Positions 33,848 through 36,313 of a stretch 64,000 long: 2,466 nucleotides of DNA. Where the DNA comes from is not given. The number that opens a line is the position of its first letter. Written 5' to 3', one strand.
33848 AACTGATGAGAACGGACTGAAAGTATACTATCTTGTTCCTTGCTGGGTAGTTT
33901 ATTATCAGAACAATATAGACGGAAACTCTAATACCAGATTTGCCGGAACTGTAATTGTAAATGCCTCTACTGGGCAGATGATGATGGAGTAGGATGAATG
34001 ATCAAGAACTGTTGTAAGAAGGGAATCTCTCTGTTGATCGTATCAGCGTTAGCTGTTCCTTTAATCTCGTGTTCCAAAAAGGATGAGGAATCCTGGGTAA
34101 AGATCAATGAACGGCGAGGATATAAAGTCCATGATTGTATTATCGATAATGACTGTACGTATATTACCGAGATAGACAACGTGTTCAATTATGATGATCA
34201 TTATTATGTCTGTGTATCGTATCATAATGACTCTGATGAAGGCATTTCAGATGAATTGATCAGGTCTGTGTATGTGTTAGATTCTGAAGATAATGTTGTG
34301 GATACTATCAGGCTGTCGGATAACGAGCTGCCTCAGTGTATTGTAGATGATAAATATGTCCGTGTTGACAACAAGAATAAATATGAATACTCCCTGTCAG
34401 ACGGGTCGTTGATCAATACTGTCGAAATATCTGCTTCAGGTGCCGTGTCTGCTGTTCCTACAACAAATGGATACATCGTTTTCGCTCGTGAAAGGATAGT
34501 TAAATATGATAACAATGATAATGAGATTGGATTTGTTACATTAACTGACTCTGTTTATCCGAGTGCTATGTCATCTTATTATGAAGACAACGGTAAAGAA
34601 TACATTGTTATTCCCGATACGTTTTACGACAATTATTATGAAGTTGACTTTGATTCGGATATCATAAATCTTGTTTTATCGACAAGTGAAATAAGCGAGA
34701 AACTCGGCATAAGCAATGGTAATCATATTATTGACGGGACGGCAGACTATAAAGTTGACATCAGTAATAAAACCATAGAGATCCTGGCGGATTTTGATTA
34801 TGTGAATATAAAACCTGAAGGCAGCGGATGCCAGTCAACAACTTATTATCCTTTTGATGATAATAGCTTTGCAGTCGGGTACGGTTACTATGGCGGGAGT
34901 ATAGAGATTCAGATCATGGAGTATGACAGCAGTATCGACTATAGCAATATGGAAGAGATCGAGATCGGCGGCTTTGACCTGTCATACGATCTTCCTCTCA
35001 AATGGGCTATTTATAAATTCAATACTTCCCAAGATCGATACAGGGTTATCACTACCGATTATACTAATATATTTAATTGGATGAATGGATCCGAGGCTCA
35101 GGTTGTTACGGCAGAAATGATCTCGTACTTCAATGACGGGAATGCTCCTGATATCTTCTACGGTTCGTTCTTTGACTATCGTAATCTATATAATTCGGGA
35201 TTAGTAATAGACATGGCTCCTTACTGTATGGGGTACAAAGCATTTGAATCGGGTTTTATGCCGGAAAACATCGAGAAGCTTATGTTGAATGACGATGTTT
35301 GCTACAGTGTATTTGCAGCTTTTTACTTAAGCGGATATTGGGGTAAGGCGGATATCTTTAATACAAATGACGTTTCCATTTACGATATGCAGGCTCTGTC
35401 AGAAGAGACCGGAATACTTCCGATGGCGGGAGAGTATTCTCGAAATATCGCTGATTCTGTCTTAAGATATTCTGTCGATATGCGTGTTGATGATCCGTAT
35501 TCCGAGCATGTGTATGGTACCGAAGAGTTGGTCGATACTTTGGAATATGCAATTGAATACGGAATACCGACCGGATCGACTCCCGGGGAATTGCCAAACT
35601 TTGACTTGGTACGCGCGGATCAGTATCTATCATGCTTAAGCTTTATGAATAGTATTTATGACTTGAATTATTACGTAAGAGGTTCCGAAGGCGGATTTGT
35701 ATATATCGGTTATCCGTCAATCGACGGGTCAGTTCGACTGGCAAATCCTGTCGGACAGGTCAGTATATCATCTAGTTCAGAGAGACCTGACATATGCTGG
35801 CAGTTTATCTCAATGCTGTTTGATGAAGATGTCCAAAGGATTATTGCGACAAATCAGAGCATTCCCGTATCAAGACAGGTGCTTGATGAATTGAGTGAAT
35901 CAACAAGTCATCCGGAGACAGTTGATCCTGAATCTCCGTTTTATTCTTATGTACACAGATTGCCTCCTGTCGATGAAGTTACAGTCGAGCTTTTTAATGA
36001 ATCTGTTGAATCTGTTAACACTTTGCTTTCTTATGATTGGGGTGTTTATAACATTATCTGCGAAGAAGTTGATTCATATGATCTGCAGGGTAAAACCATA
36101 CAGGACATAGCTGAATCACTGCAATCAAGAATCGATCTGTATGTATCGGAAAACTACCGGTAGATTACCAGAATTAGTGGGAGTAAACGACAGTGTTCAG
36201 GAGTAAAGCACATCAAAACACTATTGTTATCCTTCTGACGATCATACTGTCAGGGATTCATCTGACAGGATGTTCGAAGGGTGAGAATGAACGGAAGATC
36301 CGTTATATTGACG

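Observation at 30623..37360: AT-rich accessory cluster bracketed by two paralogous membrane-anchored XRE regulators that share an external C-terminal tail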

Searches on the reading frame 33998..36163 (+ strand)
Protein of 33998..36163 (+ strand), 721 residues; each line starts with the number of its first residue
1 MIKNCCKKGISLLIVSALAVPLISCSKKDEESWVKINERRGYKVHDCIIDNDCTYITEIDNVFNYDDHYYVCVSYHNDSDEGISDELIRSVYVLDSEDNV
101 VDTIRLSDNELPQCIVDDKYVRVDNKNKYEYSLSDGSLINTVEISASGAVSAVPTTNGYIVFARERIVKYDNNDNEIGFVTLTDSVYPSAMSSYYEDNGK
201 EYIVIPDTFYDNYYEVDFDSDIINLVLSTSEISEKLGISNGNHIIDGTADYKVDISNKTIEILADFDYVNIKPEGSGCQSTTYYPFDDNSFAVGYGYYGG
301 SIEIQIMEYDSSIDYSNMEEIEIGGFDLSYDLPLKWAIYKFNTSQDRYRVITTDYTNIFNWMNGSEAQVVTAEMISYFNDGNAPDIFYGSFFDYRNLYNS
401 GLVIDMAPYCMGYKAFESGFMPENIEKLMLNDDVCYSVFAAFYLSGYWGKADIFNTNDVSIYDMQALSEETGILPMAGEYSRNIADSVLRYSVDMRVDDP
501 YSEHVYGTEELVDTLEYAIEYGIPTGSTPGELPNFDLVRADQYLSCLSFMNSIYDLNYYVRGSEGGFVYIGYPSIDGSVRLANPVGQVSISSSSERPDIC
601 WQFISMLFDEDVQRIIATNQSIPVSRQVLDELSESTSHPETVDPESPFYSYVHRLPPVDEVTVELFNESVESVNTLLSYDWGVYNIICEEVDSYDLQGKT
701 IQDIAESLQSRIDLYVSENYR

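Call 3: search_protein_families(library=pfam, proteins=[window:33998-36163:+], max_evalue=0.1)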
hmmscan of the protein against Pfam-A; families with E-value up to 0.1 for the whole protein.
window:33998-36163:+ (721 aa): 1 family
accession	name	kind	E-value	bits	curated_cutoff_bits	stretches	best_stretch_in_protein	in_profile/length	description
PF24879.1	DUF7737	-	0.046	14.2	27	0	221-289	6-75/103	Domain of unknown function (DUF7737)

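Call 4: search_protein_families(library=ncbifam, proteins=[window:33998-36163:+], max_evalue=0.1)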
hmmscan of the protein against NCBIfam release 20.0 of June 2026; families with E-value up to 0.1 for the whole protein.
window:33998-36163:+ (721 aa): 1 family
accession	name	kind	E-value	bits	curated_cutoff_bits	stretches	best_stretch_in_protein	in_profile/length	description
NF050106.1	TA_MazE_antitoxin_Deino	equivalog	0.086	13.1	65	0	638-660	31-53/65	type II toxin-antitoxin system MazE family antitoxin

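Call 16: find_encoding_contigs(protein=window:33998-36163:+, flank=10000, max_places=6)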
Protein window:33998-36163:+ (721 aa): 10 contigs read that carry it; 6 places shown.
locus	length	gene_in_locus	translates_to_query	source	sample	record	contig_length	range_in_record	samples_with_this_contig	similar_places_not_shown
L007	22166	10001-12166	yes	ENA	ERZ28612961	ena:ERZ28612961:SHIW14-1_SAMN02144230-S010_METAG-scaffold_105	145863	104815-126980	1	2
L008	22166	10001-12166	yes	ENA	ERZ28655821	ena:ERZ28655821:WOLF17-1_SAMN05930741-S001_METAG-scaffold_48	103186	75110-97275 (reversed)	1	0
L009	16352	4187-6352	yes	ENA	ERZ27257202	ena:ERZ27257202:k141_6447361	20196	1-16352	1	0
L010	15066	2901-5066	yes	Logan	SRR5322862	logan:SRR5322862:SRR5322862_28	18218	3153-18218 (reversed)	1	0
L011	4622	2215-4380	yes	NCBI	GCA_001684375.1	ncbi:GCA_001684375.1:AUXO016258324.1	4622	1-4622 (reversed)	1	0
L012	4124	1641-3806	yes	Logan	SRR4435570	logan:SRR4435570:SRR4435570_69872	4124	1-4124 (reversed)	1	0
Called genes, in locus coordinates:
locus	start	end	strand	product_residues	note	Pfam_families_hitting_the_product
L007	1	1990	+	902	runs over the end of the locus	PF06165:GH94_b-supersand (weak), PF17167:Glyco_hydro_94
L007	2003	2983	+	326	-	PF12146:Hydrolase_4, PF00561:Abhydrolase_1, PF12697:Abhydrolase_6 (weak)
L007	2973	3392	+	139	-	PF13279:4HBT_2, PF03061:4HBT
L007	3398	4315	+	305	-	PF00890:FAD_binding_2 (weak), PF01134:GIDA (faint), PF01266:DAO (faint), PF01946:Thi4 (faint), PF07992:Pyr_redox_2, PF12831:FAD_oxidored (weak), PF13738:Pyr_redox_3, PF00070:Pyr_redox, +1 more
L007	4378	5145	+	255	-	PF13240:Zn_Ribbon_1 (weak)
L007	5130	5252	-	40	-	-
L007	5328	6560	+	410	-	PF00579:tRNA-synt_1b, PF22421:SYY_C-terminal, PF01479:S4 (faint)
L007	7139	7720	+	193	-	PF01381:HTH_3, PF12844:HTH_19, PF13560:HTH_31 (weak)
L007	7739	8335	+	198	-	-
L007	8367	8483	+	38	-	-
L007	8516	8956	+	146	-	-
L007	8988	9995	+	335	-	-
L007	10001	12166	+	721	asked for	-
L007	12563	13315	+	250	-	PF01381:HTH_3, PF12844:HTH_19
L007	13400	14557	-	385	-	PF14257:DUF4349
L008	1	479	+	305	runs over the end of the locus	PF00890:FAD_binding_2 (faint), PF01134:GIDA (faint), PF01266:DAO (faint), PF01946:Thi4 (faint), PF07992:Pyr_redox_2, PF12831:FAD_oxidored (weak), PF13738:Pyr_redox_3, PF00070:Pyr_redox, +1 more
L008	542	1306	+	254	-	PF13240:Zn_Ribbon_1 (weak)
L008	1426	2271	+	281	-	PF13240:Zn_Ribbon_1 (weak)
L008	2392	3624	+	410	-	PF00579:tRNA-synt_1b, PF22421:SYY_C-terminal, PF01479:S4 (faint)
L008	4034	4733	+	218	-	PF12844:HTH_19 (weak), PF01381:HTH_3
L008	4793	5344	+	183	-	-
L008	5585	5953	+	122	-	-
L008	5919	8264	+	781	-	PF13416:SBP_bac_8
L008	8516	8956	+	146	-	-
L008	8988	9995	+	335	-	-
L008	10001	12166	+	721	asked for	-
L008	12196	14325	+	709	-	-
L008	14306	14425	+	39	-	-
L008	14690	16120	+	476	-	PF01381:HTH_3, PF12844:HTH_19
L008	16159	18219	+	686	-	-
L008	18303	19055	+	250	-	PF01381:HTH_3, PF12844:HTH_19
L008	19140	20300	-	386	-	PF14257:DUF4349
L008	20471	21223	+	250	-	PF04542:Sigma70_r2, PF08281:Sigma70_r4_2, PF04545:Sigma70_r4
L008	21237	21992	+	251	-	-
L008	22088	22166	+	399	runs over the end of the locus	-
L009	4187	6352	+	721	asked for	-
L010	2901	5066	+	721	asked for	-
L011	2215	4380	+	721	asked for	-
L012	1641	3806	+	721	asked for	-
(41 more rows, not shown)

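Call 20: find_homologous_proteins(query=window:33998-36163:+, max_evalue=0.001)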
Query window:33998-36163:+ (721 aa): 13 proteins with E <= 0.001 among 8000 candidates.
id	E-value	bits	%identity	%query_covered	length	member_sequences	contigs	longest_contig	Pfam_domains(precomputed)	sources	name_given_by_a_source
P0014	0.0e+0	1630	100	100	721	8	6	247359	-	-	-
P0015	9.4e-268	909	59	97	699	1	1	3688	-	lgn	-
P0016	2.7e-103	365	34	91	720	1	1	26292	-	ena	-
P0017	1.4e-99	353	32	99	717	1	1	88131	-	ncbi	-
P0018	2.1e-99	352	32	99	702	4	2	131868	PF01547.31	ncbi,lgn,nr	ncbi:MAG: hypothetical protein MJ108_03080 [Saccharofermentans sp.]|nr:hypothetical protein [Sacchar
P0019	3.6e-99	351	33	99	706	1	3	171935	-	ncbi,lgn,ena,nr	ncbi:MAG: hypothetical protein IKS48_11560 [Eubacterium sp.]|nr:hypothetical protein [Clostridiales 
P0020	1.7e-92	329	30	88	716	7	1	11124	-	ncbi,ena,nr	ncbi:MAG: hypothetical protein IKX04_05785 [Clostridiales bacterium]|nr:hypothetical protein [Clostr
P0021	9.6e-89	317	30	98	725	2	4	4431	-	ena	-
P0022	7.6e-87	311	33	86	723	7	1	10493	-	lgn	-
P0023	1.2e-79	287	35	78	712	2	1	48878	-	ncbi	-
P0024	1.3e-77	280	31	79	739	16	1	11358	-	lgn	-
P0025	2.1e-33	134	28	56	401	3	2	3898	-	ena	-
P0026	1.2e-9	56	26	54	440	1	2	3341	PF13416.12,PF01547.31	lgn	-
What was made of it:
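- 33998..36163 (+): lipo721, a lipoprotein (lipobox LISC). It has a beta-propeller-like N-domain (aa 40-314) and a complete sugar-type SBP fold (aa 319-720). No ABC permease is nearby. 12 homologs in Clostridia metagenome-assembled genomes (call 20).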

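Call 21: find_encoding_contigs(protein=P0018, flank=8000, max_places=2)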
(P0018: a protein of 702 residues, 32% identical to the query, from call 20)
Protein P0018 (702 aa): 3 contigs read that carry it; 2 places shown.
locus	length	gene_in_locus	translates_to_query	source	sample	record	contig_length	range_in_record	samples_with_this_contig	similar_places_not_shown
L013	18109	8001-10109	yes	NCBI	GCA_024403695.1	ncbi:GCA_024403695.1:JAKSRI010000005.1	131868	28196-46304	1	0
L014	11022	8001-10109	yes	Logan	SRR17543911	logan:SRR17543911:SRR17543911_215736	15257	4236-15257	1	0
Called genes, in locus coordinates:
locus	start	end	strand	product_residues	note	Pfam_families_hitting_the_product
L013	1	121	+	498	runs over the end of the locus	PF00512:HisKA, PF02518:HATPase_c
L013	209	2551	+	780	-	-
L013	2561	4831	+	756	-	-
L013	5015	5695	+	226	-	PF00072:Response_reg, PF00486:Trans_reg_C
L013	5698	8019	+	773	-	PF00512:HisKA, PF02518:HATPase_c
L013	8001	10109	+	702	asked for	PF01547:SBP_bac_1 (faint)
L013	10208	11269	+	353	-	-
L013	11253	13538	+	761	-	-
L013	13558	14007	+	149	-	-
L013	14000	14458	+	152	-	-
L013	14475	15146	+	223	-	-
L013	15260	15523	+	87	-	-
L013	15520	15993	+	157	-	-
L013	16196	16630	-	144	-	PF12682:Flavodoxin_4 (weak)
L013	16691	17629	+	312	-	PF13189:Cytidylate_kin2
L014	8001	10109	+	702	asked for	PF01547:SBP_bac_1 (faint)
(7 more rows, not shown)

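Call 22: find_encoding_contigs(protein=P0019, flank=8000, max_places=2)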
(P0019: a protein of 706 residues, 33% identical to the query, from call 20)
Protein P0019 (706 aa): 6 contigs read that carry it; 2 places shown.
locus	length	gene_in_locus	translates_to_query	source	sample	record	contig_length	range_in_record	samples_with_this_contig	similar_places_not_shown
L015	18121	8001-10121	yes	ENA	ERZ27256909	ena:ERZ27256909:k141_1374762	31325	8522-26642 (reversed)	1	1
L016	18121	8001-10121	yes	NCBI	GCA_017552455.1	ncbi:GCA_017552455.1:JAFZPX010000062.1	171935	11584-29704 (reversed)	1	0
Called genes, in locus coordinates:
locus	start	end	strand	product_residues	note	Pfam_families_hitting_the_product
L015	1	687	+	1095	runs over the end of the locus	PF00553:CBM_2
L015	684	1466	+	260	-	-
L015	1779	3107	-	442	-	PF16289:PIN_12, PF18476:PIN_8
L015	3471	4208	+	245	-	PF00072:Response_reg, PF04397:LytTR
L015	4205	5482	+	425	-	PF14501:HATPase_c_5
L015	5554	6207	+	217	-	PF04647:AgrB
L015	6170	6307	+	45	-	-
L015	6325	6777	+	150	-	-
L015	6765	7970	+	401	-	-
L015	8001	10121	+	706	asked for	-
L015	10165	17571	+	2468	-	PF00553:CBM_2, PF18483:Lectin_L-type_dom, PF05593:RHS_repeat, PF25023:TEN_YD-shell, PF05593:RHS_repeat, PF25023:TEN_YD-shell, PF05593:RHS_repeat, PF05593:RHS_repeat, +4 more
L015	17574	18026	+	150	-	-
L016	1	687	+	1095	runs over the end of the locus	PF00553:CBM_2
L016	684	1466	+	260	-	-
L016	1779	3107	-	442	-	PF16289:PIN_12, PF18476:PIN_8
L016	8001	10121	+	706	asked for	-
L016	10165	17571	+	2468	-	PF00553:CBM_2, PF18483:Lectin_L-type_dom, PF05593:RHS_repeat, PF25023:TEN_YD-shell, PF05593:RHS_repeat, PF25023:TEN_YD-shell, PF05593:RHS_repeat, PF05593:RHS_repeat, +4 more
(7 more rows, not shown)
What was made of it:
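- A lipoA homolog and a sec146 homolog sit between agrBDCA and a 2468-aa RHS toxin in L015 (call 22).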

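Call 23: find_encoding_contigs(protein=P0017, flank=8000, max_places=2)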
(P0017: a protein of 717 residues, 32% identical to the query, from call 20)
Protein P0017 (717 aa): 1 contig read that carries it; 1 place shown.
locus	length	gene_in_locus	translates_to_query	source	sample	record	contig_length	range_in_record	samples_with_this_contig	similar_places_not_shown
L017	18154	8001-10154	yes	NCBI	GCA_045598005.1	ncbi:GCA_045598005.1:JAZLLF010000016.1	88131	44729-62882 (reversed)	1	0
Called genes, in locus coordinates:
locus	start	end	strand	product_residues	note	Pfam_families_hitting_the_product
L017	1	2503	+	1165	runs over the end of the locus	PF17757:UvrB_inter, PF02559:CarD_TRCF_RID, PF00270:DEAD, PF04851:ResIII, PF00271:Helicase_C, PF03461:TRCF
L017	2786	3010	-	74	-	-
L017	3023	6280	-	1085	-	PF05569:Peptidase_M56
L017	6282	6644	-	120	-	PF03965:Penicillinase_R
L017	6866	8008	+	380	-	-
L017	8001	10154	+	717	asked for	-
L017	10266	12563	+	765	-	-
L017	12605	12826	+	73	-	-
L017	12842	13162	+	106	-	PF12650:DUF3784 (faint)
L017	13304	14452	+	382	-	PF01168:Ala_racemase_N, PF00842:Ala_racemase_C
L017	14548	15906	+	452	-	-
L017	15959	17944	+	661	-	PF00884:Sulfatase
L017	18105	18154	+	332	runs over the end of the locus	PF00528:BPD_transp_1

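Call 39: predict_structure(alignment_id=A2)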
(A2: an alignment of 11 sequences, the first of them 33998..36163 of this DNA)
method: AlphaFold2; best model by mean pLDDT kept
length: 721 residues; sequences in the alignment: 11
mean_pLDDT: 84.4   pTM: 0.84
mean pLDDT of the five models: 84.4, 82.8, 81.2, 80.0, 77.1
residues with pLDDT >= 90: 346; 70-90: 295; 50-70: 40; < 50: 40
segments of 3 or more residues with pLDDT < 50: 1-38
pLDDT, mean of each block of 10 residues (from residue 1): 32 34 27 40 86 78 90 81 74 87 92 93 93 95 90 91 90 93 65 83 84 92 90 70 84 88 87 83 89 86 91 85 87 91 91 87 87 91 93 87 91 58 87 87 92 85 94 87 92 79 87 95 84 83 90 85 79 91 93 95 92 90 92 92 83 85 92 87 92 94 97 88 59
secondary structure, 60 per line:
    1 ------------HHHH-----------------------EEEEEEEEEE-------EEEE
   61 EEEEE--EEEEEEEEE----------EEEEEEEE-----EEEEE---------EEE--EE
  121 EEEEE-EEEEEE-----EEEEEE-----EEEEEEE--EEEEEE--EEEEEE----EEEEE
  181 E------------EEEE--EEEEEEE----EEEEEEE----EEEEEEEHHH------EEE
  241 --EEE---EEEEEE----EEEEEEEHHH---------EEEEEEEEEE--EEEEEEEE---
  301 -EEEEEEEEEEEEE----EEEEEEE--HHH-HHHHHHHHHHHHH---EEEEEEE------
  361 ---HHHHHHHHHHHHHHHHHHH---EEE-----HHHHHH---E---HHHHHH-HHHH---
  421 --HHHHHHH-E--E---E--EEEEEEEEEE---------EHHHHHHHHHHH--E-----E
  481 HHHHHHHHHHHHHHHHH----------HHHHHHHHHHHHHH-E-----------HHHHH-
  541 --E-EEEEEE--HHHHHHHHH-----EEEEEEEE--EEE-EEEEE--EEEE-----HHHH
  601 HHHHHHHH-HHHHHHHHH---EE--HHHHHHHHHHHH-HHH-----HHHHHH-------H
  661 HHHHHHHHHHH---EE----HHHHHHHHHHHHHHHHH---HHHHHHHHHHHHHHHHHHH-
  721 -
elements in order (helices of 4 or more, strands of 3 or more residues): H13-16 E40-49 E57-65 E68-76 E87-94 E100-104 E114-116 E119-125 E127-132 E138-143 E149-155 E158-163 E166-171 E176-181 E194-197 E200-206 E211-217 E222-228 E238-240 E243-245 E249-254 E259-265 E278-287 E290-297 E302-314 E319-325 H332-344 E348-354 H364-382 E386-388 H394-399 H407-412 H414-417 H423-429 E441-450 H461-471 H481-497 H508-521 H535-539 E545-550 H553-561 E567-574 E577-579 E581-585 E588-591 H597-608 H610-618 H626-637 H647-652 H660-671 H681-697 H701-719
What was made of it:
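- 33998..36163 (+): AF2 model with pLDDT 84 and pTM 0.84 (call 39).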

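Call 41: fold_search(model_id=the predicted structure, library=pdb)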
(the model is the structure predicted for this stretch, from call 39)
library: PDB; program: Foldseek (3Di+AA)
matches with E <= 10: 1694; with E <= 0.001: 1145
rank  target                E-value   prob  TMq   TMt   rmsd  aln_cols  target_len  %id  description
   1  7x0o_A                4.9e-15  1.00  0.40  0.64   6.6       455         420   16  Crystal structure of sugar binding protein CbpC from Clostridium thermocellum (released 2022-09-14)
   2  4ovj                  3.3e-14  1.00  0.35  0.56   7.3       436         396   14  Extracellular solute-binding protein family 1 from Alicyclobacillus acidocaldarius subsp. acidocaldarius DSM 446 (released 2013-11-06)
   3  3uor_A                4.6e-14  1.00  0.38  0.61   6.4       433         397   13  The structure of the sugar-binding protein MalE from the phytopathogen Xanthomonas citri (released 2011-12-14)
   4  8xba_A                6.3e-14  1.00  0.33  0.53   7.8       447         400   13  The substrate binding protein of an ABC transporter in complex with beta-1,4-xylobiose (released 2024-12-11)
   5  4qsd_A                7.0e-14  1.00  0.33  0.55   7.8       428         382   11  Crystal structure of atu4361 sugar transporter from Agrobacterium Fabrum C58, target efi-510558, with bound sucrose (released 2014-08-06)
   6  4rjz                  7.8e-14  1.00  0.37  0.63   6.5       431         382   12  Crystal structure of ATU4361 sugar transporter from Agrobacterium fabrum C58, target EFI-510558, an open conformation (released 2014-11-05)
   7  7vfr_A                1.1e-13  1.00  0.35  0.57   7.3       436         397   13  GltA N83K mutant from Bifidobacterium infantis JCM 1222 complexed with lacto-N-tetraose (released 2022-09-14)
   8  7vfq_C                1.6e-13  1.00  0.35  0.56   7.7       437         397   11  Wild type GltA from Bifidobacterium infantis JCM 1222 complexed with lacto-N-tetraose (released 2022-09-14)
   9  8xbc_A                1.7e-13  1.00  0.33  0.53   7.9       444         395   13  The substrate binding protein of an ABC transporter in complex with beta-1,3-xylotriose (released 2024-12-11)
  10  4g68_A                1.7e-13  1.00  0.33  0.54   7.4       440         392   12  Biochemical and structural insights into xylan utilization by the thermophilic bacteriumcaldanaerobius polysaccharolyt (released 2012-08-22)
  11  7c14_A                1.8e-13  1.00  0.36  0.58   6.9       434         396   12  Crystal structure of a dinucleotide-binding protein (Q274A) of ABC transporter endogenously bound to uridylyl-3'-5'-ph (released 2021-03-10)
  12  7c0v_A                2.3e-13  1.00  0.36  0.58   6.9       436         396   12  Crystal structure of a dinucleotide-binding protein (Y224A) of ABC transporter endogenously bound to uridylyl-3'-5'-ph (released 2021-03-10)
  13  7vfq_B                3.0e-13  1.00  0.36  0.57   7.4       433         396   12  Wild type GltA from Bifidobacterium infantis JCM 1222 complexed with lacto-N-tetraose (released 2022-09-14)
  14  7c0f_A                3.1e-13  1.00  0.34  0.55  10.2       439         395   12  Crystal structure of a dinucleotide-binding protein of ABC transporter endogenously bound to uridylyl-3'-5'-phospho-gu (released 2021-03-10)
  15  7vfq_A                3.3e-13  1.00  0.36  0.57   7.4       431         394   12  Wild type GltA from Bifidobacterium infantis JCM 1222 complexed with lacto-N-tetraose (released 2022-09-14)
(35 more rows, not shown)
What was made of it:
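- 33998..36163 (+): Foldseek against the PDB: CbpC 7x0o at E 5e-15, plus MalE-type SBPs (call 41).
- On Sugar-type solute-binding proteins (SBP_bac_1/8) - for lipo721: Foldseek hits CbpC 7x0o (E 5e-15, target-normalised TM-score 0.64), MalE 3uor and others (calls 39, 41).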

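Call 48: search_protein_families(library=padloc, proteins=[window:33998-36163:+], max_evalue=0.01)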
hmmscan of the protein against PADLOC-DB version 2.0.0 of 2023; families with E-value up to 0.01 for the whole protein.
window:33998-36163:+ (721 aa): 0 families

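Call 49: search_protein_families(library=phrogs, proteins=[window:33998-36163:+], max_evalue=0.01)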
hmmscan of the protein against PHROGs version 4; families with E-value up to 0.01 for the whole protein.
window:33998-36163:+ (721 aa): 0 families

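Call 59: search_protein_families(library=pfam, proteins=[L008:5585-5953:+], max_evalue=1)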
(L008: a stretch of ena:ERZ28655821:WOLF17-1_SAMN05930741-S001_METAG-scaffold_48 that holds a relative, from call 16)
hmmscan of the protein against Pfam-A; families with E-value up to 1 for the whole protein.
L008:5585-5953:+ (122 aa): 0 families
